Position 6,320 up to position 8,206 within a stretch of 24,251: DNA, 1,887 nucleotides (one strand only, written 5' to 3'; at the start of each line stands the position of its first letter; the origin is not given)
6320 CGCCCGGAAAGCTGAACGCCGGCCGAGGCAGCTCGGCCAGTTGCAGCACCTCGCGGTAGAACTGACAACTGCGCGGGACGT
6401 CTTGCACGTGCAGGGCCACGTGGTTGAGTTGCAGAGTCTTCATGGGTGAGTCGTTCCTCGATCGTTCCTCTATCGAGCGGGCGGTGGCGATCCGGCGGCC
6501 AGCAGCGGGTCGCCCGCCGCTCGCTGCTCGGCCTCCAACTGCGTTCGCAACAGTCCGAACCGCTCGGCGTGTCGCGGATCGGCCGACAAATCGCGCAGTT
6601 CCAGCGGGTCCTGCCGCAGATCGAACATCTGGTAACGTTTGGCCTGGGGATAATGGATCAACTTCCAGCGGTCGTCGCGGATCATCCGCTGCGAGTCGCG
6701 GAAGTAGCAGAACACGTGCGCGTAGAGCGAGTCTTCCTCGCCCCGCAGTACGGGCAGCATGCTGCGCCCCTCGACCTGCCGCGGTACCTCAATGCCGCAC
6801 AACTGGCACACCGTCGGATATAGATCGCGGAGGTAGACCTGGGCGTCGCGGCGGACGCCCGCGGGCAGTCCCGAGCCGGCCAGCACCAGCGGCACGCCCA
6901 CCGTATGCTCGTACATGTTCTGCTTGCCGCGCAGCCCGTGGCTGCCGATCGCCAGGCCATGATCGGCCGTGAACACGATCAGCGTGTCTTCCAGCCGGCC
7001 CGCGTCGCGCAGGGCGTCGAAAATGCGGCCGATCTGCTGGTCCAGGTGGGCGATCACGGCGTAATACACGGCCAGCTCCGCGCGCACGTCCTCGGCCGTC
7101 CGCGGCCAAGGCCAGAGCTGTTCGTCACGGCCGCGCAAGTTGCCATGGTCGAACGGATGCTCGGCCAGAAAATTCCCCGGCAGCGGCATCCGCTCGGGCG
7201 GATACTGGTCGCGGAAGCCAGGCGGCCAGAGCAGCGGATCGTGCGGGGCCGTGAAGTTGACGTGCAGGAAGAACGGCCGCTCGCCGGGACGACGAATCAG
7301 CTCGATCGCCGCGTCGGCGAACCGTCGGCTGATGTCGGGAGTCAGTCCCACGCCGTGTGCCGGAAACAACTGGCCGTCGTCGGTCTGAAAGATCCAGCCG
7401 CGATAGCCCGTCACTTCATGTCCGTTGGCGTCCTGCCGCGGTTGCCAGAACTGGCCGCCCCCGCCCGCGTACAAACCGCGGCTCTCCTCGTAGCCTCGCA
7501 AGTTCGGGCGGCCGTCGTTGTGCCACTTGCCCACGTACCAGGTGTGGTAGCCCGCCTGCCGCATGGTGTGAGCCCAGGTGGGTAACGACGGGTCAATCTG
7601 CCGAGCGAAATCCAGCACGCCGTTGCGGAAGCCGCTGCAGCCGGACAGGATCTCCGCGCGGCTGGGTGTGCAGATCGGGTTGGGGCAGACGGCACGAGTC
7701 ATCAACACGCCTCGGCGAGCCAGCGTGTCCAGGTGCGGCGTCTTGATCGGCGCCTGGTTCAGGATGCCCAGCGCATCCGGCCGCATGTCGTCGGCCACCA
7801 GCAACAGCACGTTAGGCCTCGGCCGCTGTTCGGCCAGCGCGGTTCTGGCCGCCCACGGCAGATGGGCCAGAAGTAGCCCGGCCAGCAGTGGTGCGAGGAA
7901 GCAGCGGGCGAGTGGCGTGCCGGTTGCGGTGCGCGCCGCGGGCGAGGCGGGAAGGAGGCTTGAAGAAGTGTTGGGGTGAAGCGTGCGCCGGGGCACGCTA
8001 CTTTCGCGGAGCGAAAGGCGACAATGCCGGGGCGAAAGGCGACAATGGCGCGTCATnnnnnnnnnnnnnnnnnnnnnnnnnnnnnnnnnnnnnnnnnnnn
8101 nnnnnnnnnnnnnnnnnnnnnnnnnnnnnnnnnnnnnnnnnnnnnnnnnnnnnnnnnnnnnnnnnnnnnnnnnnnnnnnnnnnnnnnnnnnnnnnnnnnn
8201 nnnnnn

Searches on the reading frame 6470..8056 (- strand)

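Call 10: search_protein_families(library=pfam, proteins=[window:6470-8056:-])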
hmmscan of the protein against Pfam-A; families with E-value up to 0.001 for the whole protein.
window:6470-8056:- (528 aa): 5 families
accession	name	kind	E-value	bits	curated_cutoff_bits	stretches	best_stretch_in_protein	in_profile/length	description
PF00884.28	Sulfatase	-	1.9e-46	159.2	25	1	81-422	1-301/301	Sulfatase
PF16347.10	SGSH_C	-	3.6e-19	69.9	29.3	1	371-511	1-152/154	N-sulphoglucosamine sulphohydrolase, C-terminal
PF01663.27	Phosphodiest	-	1.4e-06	28.6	23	1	334-369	187-222/342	Type I phosphodiesterase / nucleotide pyrophosphatase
PF01676.23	Metalloenzyme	-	1.2e-05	25.4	24.3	1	329-423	167-251/252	Metalloenzyme superfamily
PF02995.22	DUF229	-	9.4e-05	21.7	25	1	331-373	306-348/496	Protein of unknown function (DUF229)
